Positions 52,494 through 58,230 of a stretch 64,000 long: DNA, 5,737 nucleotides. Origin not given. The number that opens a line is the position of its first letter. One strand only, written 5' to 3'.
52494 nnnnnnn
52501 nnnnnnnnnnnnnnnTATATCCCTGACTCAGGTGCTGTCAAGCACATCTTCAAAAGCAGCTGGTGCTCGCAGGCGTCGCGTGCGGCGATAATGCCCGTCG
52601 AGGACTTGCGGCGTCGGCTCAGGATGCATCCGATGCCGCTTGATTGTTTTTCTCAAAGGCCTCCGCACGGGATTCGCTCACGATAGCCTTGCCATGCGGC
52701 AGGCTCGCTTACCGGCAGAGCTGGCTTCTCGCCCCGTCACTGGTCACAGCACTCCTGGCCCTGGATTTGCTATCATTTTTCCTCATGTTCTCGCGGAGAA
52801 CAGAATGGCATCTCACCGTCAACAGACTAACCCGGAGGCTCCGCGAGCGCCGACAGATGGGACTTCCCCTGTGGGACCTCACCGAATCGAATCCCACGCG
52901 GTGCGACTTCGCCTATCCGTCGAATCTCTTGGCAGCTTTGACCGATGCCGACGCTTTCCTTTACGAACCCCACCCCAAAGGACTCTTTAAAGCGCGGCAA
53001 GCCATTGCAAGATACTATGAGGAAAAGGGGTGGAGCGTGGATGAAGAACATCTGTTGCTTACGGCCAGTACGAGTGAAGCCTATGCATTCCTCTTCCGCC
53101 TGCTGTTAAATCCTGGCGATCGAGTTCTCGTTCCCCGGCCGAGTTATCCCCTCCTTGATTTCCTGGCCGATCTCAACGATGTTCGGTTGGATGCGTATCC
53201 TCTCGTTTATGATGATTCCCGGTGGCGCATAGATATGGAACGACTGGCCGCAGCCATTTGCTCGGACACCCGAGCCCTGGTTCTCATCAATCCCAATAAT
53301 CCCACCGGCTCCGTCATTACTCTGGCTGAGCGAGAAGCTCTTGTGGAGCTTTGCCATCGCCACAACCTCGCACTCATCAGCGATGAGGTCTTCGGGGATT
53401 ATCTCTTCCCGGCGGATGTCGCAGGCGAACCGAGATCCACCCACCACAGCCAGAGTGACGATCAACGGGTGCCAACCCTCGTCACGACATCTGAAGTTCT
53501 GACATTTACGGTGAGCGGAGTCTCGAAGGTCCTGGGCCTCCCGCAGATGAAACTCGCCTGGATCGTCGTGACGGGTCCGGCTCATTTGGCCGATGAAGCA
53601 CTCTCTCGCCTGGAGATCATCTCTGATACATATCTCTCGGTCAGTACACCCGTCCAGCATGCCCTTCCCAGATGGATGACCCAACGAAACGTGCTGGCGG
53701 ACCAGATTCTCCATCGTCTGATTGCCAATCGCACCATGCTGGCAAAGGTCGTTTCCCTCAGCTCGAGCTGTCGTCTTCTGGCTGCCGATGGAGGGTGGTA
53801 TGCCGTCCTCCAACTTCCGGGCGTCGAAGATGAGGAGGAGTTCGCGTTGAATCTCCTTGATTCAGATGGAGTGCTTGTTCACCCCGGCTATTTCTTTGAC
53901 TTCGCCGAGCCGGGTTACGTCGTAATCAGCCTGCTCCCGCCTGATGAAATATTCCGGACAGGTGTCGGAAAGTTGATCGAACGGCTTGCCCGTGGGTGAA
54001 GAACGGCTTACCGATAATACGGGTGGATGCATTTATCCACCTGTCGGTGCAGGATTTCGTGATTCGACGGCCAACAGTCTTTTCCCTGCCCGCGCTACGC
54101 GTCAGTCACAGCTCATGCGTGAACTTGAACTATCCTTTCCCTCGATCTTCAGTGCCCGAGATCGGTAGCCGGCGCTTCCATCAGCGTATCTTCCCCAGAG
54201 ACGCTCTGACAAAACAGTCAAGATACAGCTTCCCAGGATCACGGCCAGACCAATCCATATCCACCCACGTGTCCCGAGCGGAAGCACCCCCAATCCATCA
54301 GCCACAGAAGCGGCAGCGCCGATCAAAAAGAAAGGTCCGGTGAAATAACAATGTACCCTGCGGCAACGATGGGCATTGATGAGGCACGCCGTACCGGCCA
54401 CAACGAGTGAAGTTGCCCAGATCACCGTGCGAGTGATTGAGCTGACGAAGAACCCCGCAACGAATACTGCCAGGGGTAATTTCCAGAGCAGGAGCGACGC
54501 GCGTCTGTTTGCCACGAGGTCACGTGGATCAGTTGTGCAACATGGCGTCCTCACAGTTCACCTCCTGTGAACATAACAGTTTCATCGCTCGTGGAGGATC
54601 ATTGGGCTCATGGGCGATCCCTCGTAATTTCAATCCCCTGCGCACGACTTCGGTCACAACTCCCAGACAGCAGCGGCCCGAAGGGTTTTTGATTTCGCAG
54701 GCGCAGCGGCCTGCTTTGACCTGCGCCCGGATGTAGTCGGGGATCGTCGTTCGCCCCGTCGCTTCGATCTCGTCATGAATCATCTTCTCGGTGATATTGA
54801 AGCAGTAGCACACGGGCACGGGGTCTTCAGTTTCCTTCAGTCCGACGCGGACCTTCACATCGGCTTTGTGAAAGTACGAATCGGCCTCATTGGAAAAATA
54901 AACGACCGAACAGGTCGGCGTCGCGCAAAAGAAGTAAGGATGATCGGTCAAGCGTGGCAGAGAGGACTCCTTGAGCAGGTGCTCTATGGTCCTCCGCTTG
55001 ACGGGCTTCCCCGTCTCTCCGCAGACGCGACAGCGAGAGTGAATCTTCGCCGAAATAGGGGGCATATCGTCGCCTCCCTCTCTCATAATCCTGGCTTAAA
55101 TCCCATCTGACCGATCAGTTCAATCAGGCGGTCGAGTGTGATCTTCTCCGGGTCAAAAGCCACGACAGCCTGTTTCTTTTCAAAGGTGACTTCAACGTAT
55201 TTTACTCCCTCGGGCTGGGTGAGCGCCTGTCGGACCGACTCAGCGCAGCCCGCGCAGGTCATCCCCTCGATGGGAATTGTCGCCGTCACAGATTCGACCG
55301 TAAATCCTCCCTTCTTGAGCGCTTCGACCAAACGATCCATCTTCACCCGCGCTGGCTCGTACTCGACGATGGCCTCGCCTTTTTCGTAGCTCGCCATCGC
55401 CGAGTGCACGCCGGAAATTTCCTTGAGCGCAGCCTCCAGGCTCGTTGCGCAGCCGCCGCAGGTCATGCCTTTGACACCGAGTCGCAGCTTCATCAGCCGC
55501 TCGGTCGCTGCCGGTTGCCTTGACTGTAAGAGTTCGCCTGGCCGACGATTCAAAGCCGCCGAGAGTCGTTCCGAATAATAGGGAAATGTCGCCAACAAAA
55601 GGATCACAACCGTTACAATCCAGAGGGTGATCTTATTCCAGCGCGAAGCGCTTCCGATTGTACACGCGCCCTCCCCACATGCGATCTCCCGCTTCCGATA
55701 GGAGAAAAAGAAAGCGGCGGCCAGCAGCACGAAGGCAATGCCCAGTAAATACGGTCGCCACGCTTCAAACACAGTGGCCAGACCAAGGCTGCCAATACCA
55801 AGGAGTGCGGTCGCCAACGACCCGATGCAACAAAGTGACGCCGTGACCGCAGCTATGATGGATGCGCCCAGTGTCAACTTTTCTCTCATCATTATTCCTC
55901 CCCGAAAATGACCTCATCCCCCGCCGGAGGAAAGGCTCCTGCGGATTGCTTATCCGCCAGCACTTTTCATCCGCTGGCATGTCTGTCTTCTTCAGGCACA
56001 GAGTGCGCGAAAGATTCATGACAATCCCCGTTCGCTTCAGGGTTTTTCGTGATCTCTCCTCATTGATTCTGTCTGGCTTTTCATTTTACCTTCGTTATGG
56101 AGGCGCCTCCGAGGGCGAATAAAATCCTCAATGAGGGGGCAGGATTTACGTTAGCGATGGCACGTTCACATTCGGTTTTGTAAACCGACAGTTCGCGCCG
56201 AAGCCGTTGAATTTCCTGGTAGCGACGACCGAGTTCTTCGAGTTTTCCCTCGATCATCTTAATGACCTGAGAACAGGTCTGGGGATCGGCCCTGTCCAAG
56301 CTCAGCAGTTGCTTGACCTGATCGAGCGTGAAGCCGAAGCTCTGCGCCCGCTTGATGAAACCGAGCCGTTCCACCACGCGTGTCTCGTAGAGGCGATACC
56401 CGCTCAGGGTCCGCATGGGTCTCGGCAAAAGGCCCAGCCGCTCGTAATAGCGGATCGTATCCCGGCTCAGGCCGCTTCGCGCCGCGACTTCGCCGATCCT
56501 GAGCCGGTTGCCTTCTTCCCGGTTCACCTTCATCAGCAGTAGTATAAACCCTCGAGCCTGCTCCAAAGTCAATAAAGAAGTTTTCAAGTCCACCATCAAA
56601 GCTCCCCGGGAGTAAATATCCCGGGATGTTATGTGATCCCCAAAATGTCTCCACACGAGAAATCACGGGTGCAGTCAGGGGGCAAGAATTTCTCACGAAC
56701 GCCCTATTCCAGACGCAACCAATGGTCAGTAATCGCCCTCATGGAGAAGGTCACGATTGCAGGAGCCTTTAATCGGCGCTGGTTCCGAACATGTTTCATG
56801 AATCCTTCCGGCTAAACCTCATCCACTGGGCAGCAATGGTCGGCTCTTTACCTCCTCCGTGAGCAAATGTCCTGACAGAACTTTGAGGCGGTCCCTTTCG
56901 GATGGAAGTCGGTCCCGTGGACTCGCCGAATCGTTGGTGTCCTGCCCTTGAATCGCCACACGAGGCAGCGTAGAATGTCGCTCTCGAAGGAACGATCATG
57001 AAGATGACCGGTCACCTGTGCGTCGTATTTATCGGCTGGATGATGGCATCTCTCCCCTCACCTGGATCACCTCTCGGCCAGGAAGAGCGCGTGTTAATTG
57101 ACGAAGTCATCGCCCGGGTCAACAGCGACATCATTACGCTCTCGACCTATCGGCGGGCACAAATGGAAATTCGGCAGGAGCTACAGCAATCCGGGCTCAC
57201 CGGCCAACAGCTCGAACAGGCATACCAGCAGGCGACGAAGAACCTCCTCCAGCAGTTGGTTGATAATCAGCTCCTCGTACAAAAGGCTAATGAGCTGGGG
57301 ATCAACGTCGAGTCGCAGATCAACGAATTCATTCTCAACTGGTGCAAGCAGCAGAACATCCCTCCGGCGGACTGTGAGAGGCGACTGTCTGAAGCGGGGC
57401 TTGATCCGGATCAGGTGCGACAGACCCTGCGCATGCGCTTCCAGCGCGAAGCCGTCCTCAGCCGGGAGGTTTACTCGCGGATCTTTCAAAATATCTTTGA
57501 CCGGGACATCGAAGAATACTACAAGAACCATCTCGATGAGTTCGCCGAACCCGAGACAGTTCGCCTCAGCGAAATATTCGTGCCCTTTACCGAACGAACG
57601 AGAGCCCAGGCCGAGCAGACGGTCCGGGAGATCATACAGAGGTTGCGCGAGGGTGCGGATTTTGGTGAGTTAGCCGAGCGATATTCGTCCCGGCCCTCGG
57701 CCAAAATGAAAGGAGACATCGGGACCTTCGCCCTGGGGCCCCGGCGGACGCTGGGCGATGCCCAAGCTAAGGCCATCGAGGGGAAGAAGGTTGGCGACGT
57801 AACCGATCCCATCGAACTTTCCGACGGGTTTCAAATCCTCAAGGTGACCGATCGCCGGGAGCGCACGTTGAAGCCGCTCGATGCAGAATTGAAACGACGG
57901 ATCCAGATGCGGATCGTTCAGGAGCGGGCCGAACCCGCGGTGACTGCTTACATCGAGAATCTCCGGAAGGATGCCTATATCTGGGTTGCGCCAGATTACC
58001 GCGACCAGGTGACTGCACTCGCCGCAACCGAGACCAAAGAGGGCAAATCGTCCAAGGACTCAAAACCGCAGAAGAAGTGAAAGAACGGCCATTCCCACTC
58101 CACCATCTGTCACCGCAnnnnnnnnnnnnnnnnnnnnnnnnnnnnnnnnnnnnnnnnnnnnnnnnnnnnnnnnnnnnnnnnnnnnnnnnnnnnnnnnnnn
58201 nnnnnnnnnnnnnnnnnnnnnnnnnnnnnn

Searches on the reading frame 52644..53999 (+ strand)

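Call 36: search_protein_families(library=pfam, proteins=[window:52644-53999:+], max_evalue=0.00001)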
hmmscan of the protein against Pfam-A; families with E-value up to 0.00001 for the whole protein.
window:52644-53999:+ (451 aa): 1 family
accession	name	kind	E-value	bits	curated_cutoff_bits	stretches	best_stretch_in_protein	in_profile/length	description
PF00155.27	Aminotran_1_2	-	2.1e-39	136.2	19.7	1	109-430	39-346/361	Aminotransferase class I and II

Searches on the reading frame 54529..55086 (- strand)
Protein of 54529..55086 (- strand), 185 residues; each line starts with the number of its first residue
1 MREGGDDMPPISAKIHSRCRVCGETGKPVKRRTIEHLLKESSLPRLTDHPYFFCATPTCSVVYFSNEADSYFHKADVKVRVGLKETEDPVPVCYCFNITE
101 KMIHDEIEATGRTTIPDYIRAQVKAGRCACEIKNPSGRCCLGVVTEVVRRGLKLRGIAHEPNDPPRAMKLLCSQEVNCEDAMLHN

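Call 36: search_protein_families(library=pfam, proteins=[window:54529-55086:-], max_evalue=0.00001)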
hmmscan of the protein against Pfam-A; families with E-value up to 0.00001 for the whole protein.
window:54529-55086:- (185 aa): 1 family
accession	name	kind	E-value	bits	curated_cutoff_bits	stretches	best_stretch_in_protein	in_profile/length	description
PF18423.6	zf_CopZ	-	5.7e-21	74.7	28.4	1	17-78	2-62/62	Zinc binding domain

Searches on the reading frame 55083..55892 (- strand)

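Call 36: search_protein_families(library=pfam, proteins=[window:55083-55892:-], max_evalue=0.00001)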
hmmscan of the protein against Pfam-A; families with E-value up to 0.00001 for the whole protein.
window:55083-55892:- (269 aa): 3 families
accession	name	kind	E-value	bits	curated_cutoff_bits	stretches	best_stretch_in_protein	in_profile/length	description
PF00403.32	HMA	-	1.7e-31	108.8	24.8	2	140-197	4-61/62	Heavy-metal-associated domain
PF02411.20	MerT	-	6.3e-14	52.4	32.9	1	7-106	10-111/116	MerT mercuric transport protein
PF19803.4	DUF6286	-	6.4e-06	27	35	0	141-193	33-85/108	Family of unknown function (DUF6286)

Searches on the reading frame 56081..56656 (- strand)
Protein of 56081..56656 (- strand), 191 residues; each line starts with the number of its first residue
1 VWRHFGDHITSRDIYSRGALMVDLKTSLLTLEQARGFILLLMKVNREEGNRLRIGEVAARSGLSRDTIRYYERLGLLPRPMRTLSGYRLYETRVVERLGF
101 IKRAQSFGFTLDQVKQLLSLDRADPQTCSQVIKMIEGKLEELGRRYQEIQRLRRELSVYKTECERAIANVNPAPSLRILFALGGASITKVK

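Call 36: search_protein_families(library=pfam, proteins=[window:56081-56656:-], max_evalue=0.00001)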
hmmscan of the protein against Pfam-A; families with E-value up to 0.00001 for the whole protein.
window:56081-56656:- (191 aa): 3 families
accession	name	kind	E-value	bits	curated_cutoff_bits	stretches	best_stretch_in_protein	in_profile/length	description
PF09278.17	MerR-DNA-bind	-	8.5e-18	65.2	25.4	1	95-156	1-62/65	MerR, DNA binding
PF00376.29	MerR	-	4.5e-17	62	28.2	1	53-90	1-38/38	MerR family regulatory protein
PF13411.12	MerR_1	-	7.6e-17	61.6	21.6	1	53-119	2-67/69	MerR HTH family regulatory protein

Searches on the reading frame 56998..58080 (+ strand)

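Call 36: search_protein_families(library=pfam, proteins=[window:56998-58080:+], max_evalue=0.00001)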
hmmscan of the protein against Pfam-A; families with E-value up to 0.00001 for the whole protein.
window:56998-58080:+ (360 aa): 6 families
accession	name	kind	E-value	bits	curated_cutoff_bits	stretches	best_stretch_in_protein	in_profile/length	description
PF00639.27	Rotamase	-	2.8e-16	60.7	21.7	1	198-285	11-97/97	PPIC-type PPIASE domain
PF13145.12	Rotamase_2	-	1.7e-13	51.9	27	1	168-296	3-118/121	PPIC-type PPIASE domain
PF13616.12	Rotamase_3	-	2e-12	48.1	22.5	1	184-287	12-116/116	PPIC-type PPIASE domain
PF13624.11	SurA_N_3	-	6.2e-11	42.8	27.2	1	6-150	20-158/162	SurA-like N-terminal domain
PF13623.11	SurA_N_2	-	3.5e-10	40.4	28.5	1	36-114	41-121/145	SurA-like N-terminal domain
PF09312.16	SurA_N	-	1.2e-08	35.5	30.8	1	34-146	1-110/118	SurA N-terminal domain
